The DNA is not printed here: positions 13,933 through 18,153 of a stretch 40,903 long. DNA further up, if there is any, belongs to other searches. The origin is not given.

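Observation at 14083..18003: Single 1306-aa polypeptide fusing a B12-radical SAM enzyme, a degenerate condensation-like domain and a TauD dioxygenase, wedged between two NRPS genes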

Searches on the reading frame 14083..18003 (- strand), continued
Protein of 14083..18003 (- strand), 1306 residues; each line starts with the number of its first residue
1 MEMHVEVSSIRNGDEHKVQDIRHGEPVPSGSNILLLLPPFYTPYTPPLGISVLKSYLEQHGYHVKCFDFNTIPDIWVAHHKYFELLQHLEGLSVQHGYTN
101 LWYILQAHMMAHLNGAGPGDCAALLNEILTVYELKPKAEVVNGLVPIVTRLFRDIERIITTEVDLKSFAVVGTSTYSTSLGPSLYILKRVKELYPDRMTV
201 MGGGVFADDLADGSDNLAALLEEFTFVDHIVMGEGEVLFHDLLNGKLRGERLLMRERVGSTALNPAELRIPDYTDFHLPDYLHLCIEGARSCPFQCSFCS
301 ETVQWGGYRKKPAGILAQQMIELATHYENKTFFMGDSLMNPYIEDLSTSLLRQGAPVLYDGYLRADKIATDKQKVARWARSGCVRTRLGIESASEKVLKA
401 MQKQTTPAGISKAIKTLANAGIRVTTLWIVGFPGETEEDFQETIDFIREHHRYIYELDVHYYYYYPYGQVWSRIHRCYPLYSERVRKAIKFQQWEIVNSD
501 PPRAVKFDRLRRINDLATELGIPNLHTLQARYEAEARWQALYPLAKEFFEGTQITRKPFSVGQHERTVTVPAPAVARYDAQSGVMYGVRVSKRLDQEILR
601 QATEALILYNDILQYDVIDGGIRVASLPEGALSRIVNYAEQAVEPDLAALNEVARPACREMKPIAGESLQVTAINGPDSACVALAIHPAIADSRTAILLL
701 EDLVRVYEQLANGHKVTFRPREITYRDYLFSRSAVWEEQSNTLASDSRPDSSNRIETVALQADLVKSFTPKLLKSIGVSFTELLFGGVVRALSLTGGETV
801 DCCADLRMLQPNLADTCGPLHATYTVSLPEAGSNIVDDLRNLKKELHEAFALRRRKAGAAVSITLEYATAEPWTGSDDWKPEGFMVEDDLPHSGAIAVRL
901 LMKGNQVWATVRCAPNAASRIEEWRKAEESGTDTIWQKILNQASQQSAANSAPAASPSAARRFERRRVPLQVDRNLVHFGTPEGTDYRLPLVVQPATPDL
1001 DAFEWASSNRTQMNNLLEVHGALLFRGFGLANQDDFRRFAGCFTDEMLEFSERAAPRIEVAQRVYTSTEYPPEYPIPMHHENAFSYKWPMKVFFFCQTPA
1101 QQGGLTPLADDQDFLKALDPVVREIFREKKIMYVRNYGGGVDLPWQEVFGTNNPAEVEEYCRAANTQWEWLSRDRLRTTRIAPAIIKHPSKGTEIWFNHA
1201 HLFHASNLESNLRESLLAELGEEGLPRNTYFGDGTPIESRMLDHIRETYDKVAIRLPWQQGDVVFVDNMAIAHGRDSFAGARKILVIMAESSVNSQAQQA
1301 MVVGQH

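Call 16: find_encoding_contigs(protein=P0007, flank=10000, max_places=2)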
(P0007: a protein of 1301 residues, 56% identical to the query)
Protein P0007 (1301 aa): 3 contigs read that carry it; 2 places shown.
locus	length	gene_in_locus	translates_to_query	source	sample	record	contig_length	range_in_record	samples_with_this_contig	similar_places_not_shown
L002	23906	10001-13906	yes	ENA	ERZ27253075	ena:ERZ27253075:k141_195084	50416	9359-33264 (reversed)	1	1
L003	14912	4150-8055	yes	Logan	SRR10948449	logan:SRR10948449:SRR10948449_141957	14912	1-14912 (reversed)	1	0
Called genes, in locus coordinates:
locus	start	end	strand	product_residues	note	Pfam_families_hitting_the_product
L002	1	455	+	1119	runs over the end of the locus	PF00668:Condensation, PF00501:AMP-binding, PF13193:AMP-binding_C, PF00550:PP-binding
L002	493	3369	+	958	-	PF00109:ketoacyl-synt, PF02801:Ketoacyl-synt_C, PF16197:KAsynt_C_assoc, PF22336:RhiE-like_linker, PF22621:CurL-like_PKS_C, PF00698:Acyl_transf_1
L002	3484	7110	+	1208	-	PF00550:PP-binding, PF00202:Aminotran_3, PF00668:Condensation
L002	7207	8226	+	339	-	PF02668:TauD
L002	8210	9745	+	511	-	PF00668:Condensation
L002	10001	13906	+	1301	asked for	PF02310:B12-binding (faint), PF04055:Radical_SAM, PF00668:Condensation (weak), PF02668:TauD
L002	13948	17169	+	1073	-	PF00668:Condensation, PF00501:AMP-binding, PF13193:AMP-binding_C, PF00550:PP-binding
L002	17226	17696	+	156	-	PF01804:Penicil_amidase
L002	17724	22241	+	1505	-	PF00668:Condensation, PF00501:AMP-binding, PF13193:AMP-binding_C, PF00550:PP-binding, PF00668:Condensation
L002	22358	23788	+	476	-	PF00668:Condensation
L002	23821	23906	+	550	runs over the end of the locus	PF02310:B12-binding, PF04055:Radical_SAM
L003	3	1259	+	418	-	?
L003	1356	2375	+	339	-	PF02668:TauD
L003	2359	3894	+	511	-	PF00668:Condensation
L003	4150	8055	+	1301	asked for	PF02310:B12-binding (faint), PF04055:Radical_SAM, PF00668:Condensation (weak), PF02668:TauD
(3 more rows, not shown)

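Call 17: find_encoding_contigs(protein=P0010, flank=10000, max_places=2)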
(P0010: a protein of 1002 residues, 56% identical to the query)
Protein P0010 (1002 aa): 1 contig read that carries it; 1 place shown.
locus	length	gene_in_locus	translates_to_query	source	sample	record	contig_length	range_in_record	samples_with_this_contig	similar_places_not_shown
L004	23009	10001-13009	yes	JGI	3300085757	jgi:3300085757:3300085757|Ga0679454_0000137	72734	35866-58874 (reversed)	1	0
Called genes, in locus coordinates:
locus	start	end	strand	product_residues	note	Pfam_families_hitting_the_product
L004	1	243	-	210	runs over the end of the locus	-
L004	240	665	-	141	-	-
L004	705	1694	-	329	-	-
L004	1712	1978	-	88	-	-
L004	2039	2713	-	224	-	PF11051:Mannosyl_trans3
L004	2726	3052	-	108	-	-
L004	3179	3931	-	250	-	PF01075:Glyco_transf_9 (weak)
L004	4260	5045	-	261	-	PF00535:Glycos_transf_2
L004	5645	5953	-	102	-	-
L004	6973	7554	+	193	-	PF02357:NusG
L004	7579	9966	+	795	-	PF04389:Peptidase_M28, PF05343:Peptidase_M42 (faint), PF01546:Peptidase_M20 (faint)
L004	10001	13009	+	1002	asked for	PF02310:B12-binding (faint), PF04055:Radical_SAM, PF00668:Condensation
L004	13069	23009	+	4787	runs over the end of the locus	PF00501:AMP-binding, PF23024:AMP-dom_DIP2-like, PF00550:PP-binding, PF00668:Condensation, PF00501:AMP-binding, PF13193:AMP-binding_C, PF00550:PP-binding, PF00668:Condensation, +12 more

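Call 45: search_protein_families(library=pfam, proteins=[P0034, P0113, P0010, P0007, P0037], max_evalue=0.01)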
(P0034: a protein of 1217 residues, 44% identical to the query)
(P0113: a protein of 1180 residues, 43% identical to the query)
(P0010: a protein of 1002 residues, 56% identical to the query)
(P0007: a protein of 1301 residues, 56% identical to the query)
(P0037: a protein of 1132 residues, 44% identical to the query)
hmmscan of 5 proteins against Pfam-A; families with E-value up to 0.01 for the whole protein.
P0034 (1217 aa): 3 families
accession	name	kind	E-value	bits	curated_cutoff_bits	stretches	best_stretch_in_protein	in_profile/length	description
PF00668.25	Condensation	-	1.1e-29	103.9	30.6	2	582-728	33-181/456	Condensation domain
PF04055.27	Radical_SAM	-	2.1e-18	67.5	29.5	1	280-437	5-166/166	Radical SAM superfamily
PF02310.24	B12-binding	-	9.1e-08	32.4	32.1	1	148-227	42-115/121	B12 binding domain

P0113 (1180 aa): 3 families
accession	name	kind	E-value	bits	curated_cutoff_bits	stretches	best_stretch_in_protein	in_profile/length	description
PF00668.25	Condensation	-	2.7e-18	66.4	30.6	2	565-706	36-180/456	Condensation domain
PF04055.27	Radical_SAM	-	3.7e-18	66.7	29.5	1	259-417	4-166/166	Radical SAM superfamily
PF02310.24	B12-binding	-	6.8e-07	29.6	32.1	0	129-210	43-118/121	B12 binding domain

P0010 (1002 aa): 3 families
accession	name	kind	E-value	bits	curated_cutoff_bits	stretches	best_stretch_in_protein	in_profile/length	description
PF04055.27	Radical_SAM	-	2.5e-20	73.7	29.5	1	289-446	5-166/166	Radical SAM superfamily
PF00668.25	Condensation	-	2e-08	33.8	30.6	1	590-734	32-181/456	Condensation domain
PF02310.24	B12-binding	-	2.4e-08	34.3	32.1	1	159-241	44-120/121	B12 binding domain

P0007 (1301 aa): 4 families
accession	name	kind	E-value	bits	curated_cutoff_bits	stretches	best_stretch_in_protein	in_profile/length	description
PF02668.22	TauD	-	4.5e-43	148.5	27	1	999-1287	13-262/267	Taurine catabolism dioxygenase TauD, TfdA family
PF04055.27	Radical_SAM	-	2.1e-21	77.3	29.5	1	288-445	5-166/166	Radical SAM superfamily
PF02310.24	B12-binding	-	9.9e-08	32.3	32.1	1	166-240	52-120/121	B12 binding domain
PF00668.25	Condensation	-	1.3e-05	24.5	30.6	1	582-730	30-183/456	Condensation domain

P0037 (1132 aa): 3 families
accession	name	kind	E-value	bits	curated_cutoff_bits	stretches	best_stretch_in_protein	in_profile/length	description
PF00668.25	Condensation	-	1.3e-17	64.1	30.6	1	582-728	33-182/456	Condensation domain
PF04055.27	Radical_SAM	-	8.7e-17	62.2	29.5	1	281-438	5-166/166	Radical SAM superfamily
PF02310.24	B12-binding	-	2.3e-06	27.9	32.1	1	151-202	44-96/121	B12 binding domain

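Call 50: find_related_loci(query=A1, collection=genome_contigs, flank=10000)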
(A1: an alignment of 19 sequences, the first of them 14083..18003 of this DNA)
Query A1 (1306 aa) in genome_contigs; peptide patterns used: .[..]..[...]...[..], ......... (x = any residue, [..] = any of these).
45 stretches matched a pattern; 22 encode a relative of the query (tblastn E <= 1e-3); 22 distinct loci.
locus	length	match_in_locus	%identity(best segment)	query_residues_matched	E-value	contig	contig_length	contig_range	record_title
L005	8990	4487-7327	41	32-951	0e+0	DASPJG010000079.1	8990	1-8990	MAG TPA_asm: Pyrinomonadaceae bacterium isolate SMAG_U12003 k141_293677, whole genome shotgun sequence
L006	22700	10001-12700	43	25-887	0e+0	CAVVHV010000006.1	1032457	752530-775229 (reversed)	MAG: uncultured Acidobacteriota bacterium isolate MFD02840.bin.2.108 genome assembly, contig: contig_34966, whole genome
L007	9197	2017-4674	44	22-886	0e+0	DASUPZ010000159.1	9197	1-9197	MAG TPA_asm: Pyrinomonadaceae bacterium isolate SMAG_U1668 k141_590220, whole genome shotgun sequence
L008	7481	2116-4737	46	33-894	0e+0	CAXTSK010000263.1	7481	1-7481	MAG TPA_asm: uncultured Pyrinomonadaceae bacterium isolate public_SRR14721938_metawrap_bin.1 genome assembly, contig: pu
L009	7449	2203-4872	44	22-886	0e+0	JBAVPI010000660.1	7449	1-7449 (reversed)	MAG: Pyrinomonadaceae bacterium isolate MFD00676_ilm_asm_bin4 k127_200738, whole genome shotgun sequence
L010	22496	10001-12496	44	26-894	0e+0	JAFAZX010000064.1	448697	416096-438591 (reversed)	MAG: Acidobacteriota bacterium isolate CP_BM_RX_R9_16 BM_RX_R9_k147_1808495, whole genome shotgun sequence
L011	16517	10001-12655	42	28-887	0e+0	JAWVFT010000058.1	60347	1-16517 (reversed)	MAG: Blastocatellia bacterium isolate BP_46 scaffold_5100600, whole genome shotgun sequence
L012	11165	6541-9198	43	26-894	0e+0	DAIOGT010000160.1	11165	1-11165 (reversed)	MAG TPA_asm: Pyrinomonadaceae bacterium isolate CTOTU27637 NODE_1948_length_11165_cov_16.202610, whole genome shotgun se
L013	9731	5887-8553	44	25-887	0e+0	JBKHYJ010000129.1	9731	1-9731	MAG: Blastocatellia bacterium isolate NC_bin.3.orig k127_66144, whole genome shotgun sequence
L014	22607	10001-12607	44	32-888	0e+0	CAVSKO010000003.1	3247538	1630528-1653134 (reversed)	MAG: Blastocatellia bacterium isolate MFD09212.bin.1.217 genome assembly, contig: contig_750, whole genome shotgun seque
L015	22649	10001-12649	45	21-885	0e+0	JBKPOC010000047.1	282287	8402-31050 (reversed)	MAG: Acidobacteriota bacterium isolate GS_HAYS_MAG_00024 GS_HAYS_000003014209, whole genome shotgun sequence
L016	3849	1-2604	43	41-885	0e+0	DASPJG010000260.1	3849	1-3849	MAG TPA_asm: Pyrinomonadaceae bacterium isolate SMAG_U12003 k141_310382, whole genome shotgun sequence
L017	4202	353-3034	42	29-891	0e+0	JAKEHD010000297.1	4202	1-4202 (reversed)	MAG: Blastocatellia bacterium isolate PMV_6.28 PMV_6.28.k101_512598, whole genome shotgun sequence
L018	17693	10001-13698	41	33-1290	0e+0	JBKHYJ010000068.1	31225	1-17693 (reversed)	MAG: Blastocatellia bacterium isolate NC_bin.3.orig k127_409202, whole genome shotgun sequence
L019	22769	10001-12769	42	23-922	0e+0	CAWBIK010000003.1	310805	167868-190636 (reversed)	MAG: uncultured Acidobacteriota bacterium isolate MFD09212.bin.1.134 genome assembly, contig: contig_27249, whole genome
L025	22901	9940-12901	52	33-1289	1e-173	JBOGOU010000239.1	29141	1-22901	MAG: Pyrinomonadaceae bacterium isolate H1-B1_maxbin2.bin.13 k127_1000742, whole genome shotgun sequence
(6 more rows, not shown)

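Call 66: search_protein_families(library=pfam, proteins=[L025:13252-15864:+, L025:11267-12904:+], max_evalue=0.001)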
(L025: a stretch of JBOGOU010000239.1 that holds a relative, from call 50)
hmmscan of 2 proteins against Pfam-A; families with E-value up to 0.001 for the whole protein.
L025:13252-15864:+ (870 aa): 3 families
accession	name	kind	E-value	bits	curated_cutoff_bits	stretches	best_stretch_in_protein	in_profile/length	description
PF12704.14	MacB_PCD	-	4.6e-41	141.8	27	2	27-268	1-206/207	MacB-like periplasmic core domain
PF02687.27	FtsX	-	6.9e-31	107.2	25.5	2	331-448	4-118/120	FtsX-like permease C-terminal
PF03649.18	UPF0014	-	5.9e-05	23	22.6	0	314-380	109-176/242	Uncharacterised protein family (UPF0014)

L025:11267-12904:+ (545 aa): 2 families
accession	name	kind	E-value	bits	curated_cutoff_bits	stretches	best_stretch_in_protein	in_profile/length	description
PF04055.27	Radical_SAM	-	7.6e-17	62.4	29.5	1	285-442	5-166/166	Radical SAM superfamily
PF02310.24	B12-binding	-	8.7e-11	42.1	32.1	1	154-235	43-118/121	B12 binding domain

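Call 73: find_encoding_contigs(protein=P0004, flank=10000, max_places=1)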
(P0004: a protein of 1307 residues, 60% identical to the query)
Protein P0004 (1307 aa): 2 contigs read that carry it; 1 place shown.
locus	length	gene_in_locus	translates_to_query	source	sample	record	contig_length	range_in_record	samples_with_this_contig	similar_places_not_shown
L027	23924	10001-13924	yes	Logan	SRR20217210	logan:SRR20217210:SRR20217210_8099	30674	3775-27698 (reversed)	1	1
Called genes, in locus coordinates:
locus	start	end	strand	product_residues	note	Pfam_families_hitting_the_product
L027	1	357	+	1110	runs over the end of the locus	?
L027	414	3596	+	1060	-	PF00550:PP-binding, PF00202:Aminotran_3, PF00668:Condensation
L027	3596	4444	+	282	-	PF04389:Peptidase_M28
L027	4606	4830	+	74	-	PF03621:MbtH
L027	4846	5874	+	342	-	PF02668:TauD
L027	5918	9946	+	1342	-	PF00501:AMP-binding, PF13193:AMP-binding_C, PF00550:PP-binding, PF00668:Condensation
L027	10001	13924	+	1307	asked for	PF02310:B12-binding (faint), PF04055:Radical_SAM, PF02668:TauD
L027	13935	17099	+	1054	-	PF00668:Condensation, PF00501:AMP-binding, PF13193:AMP-binding_C, PF00550:PP-binding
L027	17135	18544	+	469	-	PF00668:Condensation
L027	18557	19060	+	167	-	PF03621:MbtH, PF00550:PP-binding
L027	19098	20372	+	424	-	PF13489:Methyltransf_23 (weak), PF08241:Methyltransf_11 (weak), PF08242:Methyltransf_12, PF13649:Methyltransf_25, PF13847:Methyltransf_31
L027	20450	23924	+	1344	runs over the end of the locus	PF00668:Condensation, PF00501:AMP-binding, PF13193:AMP-binding_C, PF00550:PP-binding, PF00975:Thioesterase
